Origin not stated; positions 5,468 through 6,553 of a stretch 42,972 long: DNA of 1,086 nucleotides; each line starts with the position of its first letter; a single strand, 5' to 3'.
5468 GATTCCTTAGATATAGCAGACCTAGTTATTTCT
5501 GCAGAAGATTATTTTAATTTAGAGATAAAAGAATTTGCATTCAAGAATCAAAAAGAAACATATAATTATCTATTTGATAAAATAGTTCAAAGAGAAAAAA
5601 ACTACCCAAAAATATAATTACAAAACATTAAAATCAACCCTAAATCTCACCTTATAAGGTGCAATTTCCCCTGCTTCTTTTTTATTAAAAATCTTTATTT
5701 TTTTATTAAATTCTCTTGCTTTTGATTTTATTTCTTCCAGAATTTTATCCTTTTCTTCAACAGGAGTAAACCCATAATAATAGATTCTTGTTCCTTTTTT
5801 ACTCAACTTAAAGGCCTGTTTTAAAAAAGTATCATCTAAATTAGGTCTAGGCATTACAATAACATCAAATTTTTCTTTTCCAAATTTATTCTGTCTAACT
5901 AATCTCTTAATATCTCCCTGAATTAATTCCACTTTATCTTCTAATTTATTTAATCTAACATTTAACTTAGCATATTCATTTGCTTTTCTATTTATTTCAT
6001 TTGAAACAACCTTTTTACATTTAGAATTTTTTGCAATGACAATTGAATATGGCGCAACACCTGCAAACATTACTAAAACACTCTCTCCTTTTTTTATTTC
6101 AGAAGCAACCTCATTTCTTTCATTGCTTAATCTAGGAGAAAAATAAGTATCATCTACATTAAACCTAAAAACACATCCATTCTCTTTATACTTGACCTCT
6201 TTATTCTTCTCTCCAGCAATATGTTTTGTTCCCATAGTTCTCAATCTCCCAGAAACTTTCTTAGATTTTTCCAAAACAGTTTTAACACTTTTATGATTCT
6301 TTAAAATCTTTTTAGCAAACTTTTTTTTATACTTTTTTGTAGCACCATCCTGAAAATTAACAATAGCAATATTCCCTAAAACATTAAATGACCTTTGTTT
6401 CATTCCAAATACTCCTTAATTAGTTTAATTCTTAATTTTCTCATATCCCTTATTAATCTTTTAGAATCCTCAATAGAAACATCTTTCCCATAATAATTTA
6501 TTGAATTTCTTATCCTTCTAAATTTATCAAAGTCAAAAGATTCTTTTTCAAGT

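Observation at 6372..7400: Two-gene wHTH-nucleotidyltransferase/HEPN cassette inserted exactly at the trm5 start, bounded by a perfect 32-bp direct repeat (apparent promoter and operon capture)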

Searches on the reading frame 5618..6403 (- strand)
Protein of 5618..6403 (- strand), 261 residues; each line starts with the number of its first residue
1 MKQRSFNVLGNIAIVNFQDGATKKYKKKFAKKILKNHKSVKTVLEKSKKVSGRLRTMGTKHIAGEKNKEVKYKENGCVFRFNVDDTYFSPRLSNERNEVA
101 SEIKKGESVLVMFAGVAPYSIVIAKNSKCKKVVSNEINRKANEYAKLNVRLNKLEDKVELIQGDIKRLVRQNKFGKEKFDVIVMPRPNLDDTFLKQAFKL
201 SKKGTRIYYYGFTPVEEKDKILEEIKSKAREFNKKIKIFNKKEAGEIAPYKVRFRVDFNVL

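Call 4: search_protein_families(library=pfam, proteins=[window:5618-6403:-], max_evalue=0.01)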
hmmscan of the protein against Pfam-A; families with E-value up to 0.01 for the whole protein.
window:5618-6403:- (261 aa): 9 families
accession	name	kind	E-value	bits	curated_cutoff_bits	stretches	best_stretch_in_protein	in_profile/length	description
PF02475.24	TRM5-TYW2_MTfase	-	7.2e-38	130.6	28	1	72-235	3-162/164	TRM5/TYW2 methyltransferase domain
PF25133.1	TYW2_N_2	-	1.1e-11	45.1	27.7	1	4-66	19-78/79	TYW2 N-terminal domain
PF09445.16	Methyltransf_15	-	7.6e-07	29.3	22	1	109-188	4-81/165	RNA cap guanine-N2 methyltransferase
PF03602.21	Cons_hypoth95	-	0.00043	20.4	24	1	105-224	41-160/182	Conserved hypothetical protein 95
PF12847.13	Methyltransf_18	-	0.00062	20.3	27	1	117-169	26-78/151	Methyltransferase domain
PF02005.22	TRM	-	0.00065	19.4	27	1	120-182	64-124/376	N2,N2-dimethylguanosine tRNA methyltransferase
PF05175.20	MTS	-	0.00083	19.5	23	1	107-184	33-104/170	Methyltransferase small domain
PF13649.12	Methyltransf_25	-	0.0029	18.7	27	1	114-186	6-72/97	Methyltransferase domain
PF06325.19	PrmA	-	0.0058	16.6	22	0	103-183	159-231/296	Ribosomal protein L11 methyltransferase (PrmA)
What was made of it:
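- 5618..6403 (-): Trm5-family tRNA (m1G37) methyltransferase gene, now the third cistron behind the cassette. Pfam TRM5-TYW2_MTfase (7e-38) plus TYW2_N_2 (call 4).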

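Call 9: find_encoding_contigs(protein=window:5618-6403:-, flank=10000, max_places=10)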
Protein window:5618-6403:- (261 aa): no gene with exactly this product is on record in the collection.
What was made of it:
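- Tried and rejected: Exact look-up of the window's Trm5 in the contig index found nothing (call 9).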

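Call 10: find_homologous_proteins(query=window:5618-6403:-, max_evalue=1e-10)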
Query window:5618-6403:- (261 aa): 3020 proteins with E <= 1e-10 among 4298 candidates; the best 120 are listed.
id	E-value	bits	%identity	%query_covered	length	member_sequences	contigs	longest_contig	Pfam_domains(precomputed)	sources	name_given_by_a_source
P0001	1.3e-160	550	100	100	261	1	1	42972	PF02475.24,PF25133.2,PF09445.17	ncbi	-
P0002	3.6e-126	438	79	98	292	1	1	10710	PF02475.24,PF25133.2,PF09445.17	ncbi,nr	ncbi:hypothetical protein GF378_01100 [Candidatus Pacearchaeota archaeon]|nr:hypothetical protein [C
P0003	1.2e-112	394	72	100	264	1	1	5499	PF02475.24,PF25133.2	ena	-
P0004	3.9e-111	389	70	100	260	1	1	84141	PF02475.24,PF25133.2,PF09445.17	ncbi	-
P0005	1.9e-108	380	70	100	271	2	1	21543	PF02475.24,PF25133.2,PF09445.17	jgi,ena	-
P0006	8.0e-108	378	71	100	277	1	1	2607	PF13847.13,PF02475.24,PF25133.2,PF09445.17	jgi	-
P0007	1.7e-107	377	69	99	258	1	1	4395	PF02475.24,PF25133.2,PF09445.17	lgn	-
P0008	1.7e-107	377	70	100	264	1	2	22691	PF02475.24,PF25133.2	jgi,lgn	jgi:tRNA (guanine37-N1)-methyltransferase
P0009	2.9e-106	373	69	99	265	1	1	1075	PF13847.13,PF02475.24,PF25133.2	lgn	-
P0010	3.3e-106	372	69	100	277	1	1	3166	PF02475.24,PF25133.2,PF09445.17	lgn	-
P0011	1.6e-105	370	69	100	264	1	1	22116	PF02475.24,PF25133.2,PF09445.17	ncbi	-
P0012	1.8e-105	370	69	100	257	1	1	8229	PF02475.24,PF25133.2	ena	-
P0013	3.4e-105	369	71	99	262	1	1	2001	PF13847.13,PF05175.21,PF03602.22,PF02475.24,PF25133.2,PF09445.17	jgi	-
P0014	3.5e-105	369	68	100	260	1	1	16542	PF05175.21,PF02475.24,PF25133.2,PF09445.17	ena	-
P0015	3.6e-105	369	70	100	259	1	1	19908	PF13847.13,PF02475.24,PF25133.2,PF09445.17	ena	-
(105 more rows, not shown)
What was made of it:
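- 5618..6403 (-): There are 3020 homologues (call 10).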

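Call 11: find_encoding_contigs(protein=P0002, flank=6000, max_places=3)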
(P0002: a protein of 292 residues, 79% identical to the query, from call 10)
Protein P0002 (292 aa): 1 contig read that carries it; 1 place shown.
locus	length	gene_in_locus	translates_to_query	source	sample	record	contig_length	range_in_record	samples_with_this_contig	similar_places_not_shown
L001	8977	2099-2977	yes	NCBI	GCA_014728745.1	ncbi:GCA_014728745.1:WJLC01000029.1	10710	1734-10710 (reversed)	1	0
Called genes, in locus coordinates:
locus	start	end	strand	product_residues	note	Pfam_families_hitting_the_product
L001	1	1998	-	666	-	?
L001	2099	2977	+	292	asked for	PF25133:TYW2_N_2, PF02475:TRM5-TYW2_MTfase, PF09445:Methyltransf_15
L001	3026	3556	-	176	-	-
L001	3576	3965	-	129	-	-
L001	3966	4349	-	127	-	-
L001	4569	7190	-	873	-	PF14890:Intein_splicing, PF14528:LAGLIDADG_3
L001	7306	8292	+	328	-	PF01323:DSBA (faint)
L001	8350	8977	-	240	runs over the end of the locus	PF01875:Memo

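Call 12: find_encoding_contigs(protein=P0004, flank=6000, max_places=3)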
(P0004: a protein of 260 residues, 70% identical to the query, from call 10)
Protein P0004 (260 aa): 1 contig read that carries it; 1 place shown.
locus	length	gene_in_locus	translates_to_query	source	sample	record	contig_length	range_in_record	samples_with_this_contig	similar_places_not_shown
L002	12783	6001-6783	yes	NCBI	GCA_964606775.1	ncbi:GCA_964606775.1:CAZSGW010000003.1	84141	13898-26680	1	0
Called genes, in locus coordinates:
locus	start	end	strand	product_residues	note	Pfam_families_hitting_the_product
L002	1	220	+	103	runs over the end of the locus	-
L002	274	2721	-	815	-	PF03104:DNA_pol_B_exo1, PF10108:DNA_pol_B_exo2 (weak), PF13482:RNase_H_2 (weak), PF00136:DNA_pol_B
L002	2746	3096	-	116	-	-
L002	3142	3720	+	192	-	-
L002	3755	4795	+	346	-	PF00752:XPG_N, PF00867:XPG_I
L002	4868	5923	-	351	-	-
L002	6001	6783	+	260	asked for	PF25133:TYW2_N_2, PF02475:TRM5-TYW2_MTfase, PF09445:Methyltransf_15 (faint)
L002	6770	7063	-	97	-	-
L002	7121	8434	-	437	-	PF01935:DUF87, PF05872:HerA_C (faint)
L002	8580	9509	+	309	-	PF13462:Thioredoxin_4, PF01323:DSBA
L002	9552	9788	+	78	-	-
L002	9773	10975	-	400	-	PF05496:RuvB_N, PF00004:AAA, PF13173:AAA_14 (weak), PF21960:RCF1-5-like_lid (weak)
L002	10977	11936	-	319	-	PF05496:RuvB_N (faint), PF01078:Mg_chelatase (faint), PF13177:DNA_pol3_delta2, PF00004:AAA, PF13173:AAA_14 (weak), PF25361:AAA_lid_RFC1 (weak), PF08542:Rep_fac_C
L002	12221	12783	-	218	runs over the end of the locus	PF00730:HhH-GPD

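Call 13: find_encoding_contigs(protein=P0005, flank=6000, max_places=3)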
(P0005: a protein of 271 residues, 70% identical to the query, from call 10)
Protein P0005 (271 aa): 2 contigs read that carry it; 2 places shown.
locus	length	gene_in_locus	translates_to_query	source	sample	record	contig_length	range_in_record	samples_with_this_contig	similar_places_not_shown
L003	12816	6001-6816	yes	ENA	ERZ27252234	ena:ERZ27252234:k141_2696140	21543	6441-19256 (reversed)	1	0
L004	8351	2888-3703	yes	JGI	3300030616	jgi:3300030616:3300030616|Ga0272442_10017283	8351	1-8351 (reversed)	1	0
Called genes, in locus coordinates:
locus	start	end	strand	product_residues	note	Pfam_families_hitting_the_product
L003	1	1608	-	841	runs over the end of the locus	PF03104:DNA_pol_B_exo1, PF00136:DNA_pol_B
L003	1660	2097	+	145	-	-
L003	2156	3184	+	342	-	PF00752:XPG_N, PF00867:XPG_I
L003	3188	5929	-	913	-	-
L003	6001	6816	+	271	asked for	PF25133:TYW2_N_2, PF02475:TRM5-TYW2_MTfase, PF09445:Methyltransf_15 (weak)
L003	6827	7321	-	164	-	-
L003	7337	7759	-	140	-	-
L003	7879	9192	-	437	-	PF01935:DUF87, PF05872:HerA_C (faint), PF05707:Zot (faint)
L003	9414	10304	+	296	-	-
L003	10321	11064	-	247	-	-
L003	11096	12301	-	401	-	PF03215:Rad17 (weak), PF05496:RuvB_N, PF00004:AAA, PF07728:AAA_5 (weak), PF13173:AAA_14, PF13401:AAA_22 (faint)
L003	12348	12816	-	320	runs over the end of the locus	PF05496:RuvB_N (weak), PF13177:DNA_pol3_delta2, PF00004:AAA, PF13173:AAA_14 (weak), PF16193:AAA_assoc_2 (faint), PF21960:RCF1-5-like_lid (weak), PF25361:AAA_lid_RFC1, PF08542:Rep_fac_C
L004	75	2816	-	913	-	-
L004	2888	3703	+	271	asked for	PF25133:TYW2_N_2, PF02475:TRM5-TYW2_MTfase, PF09445:Methyltransf_15 (weak)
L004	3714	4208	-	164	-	-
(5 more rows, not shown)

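Call 87: search_protein_families(library=ncbifam, proteins=[window:5618-6403:-], max_evalue=0.01)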
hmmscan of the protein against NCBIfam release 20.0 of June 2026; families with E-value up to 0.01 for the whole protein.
window:5618-6403:- (261 aa): 17 families
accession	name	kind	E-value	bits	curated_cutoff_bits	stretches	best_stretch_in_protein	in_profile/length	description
NF047730.1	tRNAMtaseTrm5b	equivalog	4.5e-54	183.8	600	1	4-260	81-329/330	tRNA (guanine(37)-N1)-methyltransferase Trm5b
NF047732.1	tRNAMtaseTrm5bMeth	equivalog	1.6e-33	116.1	500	1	4-229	97-310/337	tRNA (guanine(37)-N1)-methyltransferase Trm5b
NF047729.1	tRNAMtaseTaw21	equivalog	2.5e-33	115.3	400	1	6-229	7-225/250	tRNA 4-demethylwyosine(37)-methyltransferase Taw21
NF047728.1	tRNAMtaseTaw22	equivalog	1.2e-30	106.9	550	1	4-250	88-325/336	tRNA (guanine(37)-N1)/4-demethylwyosine(37)-methyltransferase Taw22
NF047824.1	tRNAwyosineTaw2Meth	equivalog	5.8e-24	85.1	350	1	24-249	14-232/245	tRNA(Phe) (4-demethylwyosine(37)-C(7)) aminocarboxypropyltransferase Taw2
NF047823.1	tRNAwyosTaw2Pyroc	equivalog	2.9e-16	59.7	550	1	8-256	32-271/277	tRNA(Phe) (4-demethylwyosine(37)-C(7)) aminocarboxypropyltransferase Taw2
NF011707.0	PRK15128.1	equivalog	2.6e-09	36.4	712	1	104-189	219-304/396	23S rRNA (cytosine(1962)-C(5))-methyltransferase RlmI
NF011529.0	PRK14968.1-3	equivalog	2.6e-08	33.5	162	1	103-190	32-110/198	putative methyltransferase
TIGR03533.1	L3_gln_methyl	equivalog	2.3e-06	27.1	229.7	1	80-192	91-203/284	50S ribosomal protein L3 N(5)-glutamine methyltransferase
NF053718.1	23SC1962Mtase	equivalog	3.5e-06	26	575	1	15-189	118-291/383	23S rRNA (cytosine(1962)-C(5))-methyltransferase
TIGR03534.1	RF_mod_PrmC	equivalog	1.1e-05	25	199.1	1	78-185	57-163/253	peptide chain release factor N(5)-glutamine methyltransferase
TIGR00537.1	hemK_rel_arch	hypoth_equivalog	1.8e-05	24.5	87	1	105-190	19-94/179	HemK2/MTQ2 family protein methyltransferase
NF009639.0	PRK13168.1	equivalog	7.8e-05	21.7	458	1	102-184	297-376/446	23S rRNA (uracil(1939)-C(5))-methyltransferase RlmD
NF043040.1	corrin_prot_MT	hypoth_equivalog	0.00087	18.8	180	1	91-184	26-116/216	corrinoid protein-associated methyltransferase CpaM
NF046099.1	RSP_2647_MTase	equivalog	0.0013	17.6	600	1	31-188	139-299/391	RSP_2647 family RNA methyltransferase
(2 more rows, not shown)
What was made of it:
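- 5618..6403 (-): The best NCBIfam match is Trm5b (call 87).
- On Trm5 tRNA (m1G37) methyltransferase: The best NCBIfam match is Trm5b, below its equivalog cut-off (call 87).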
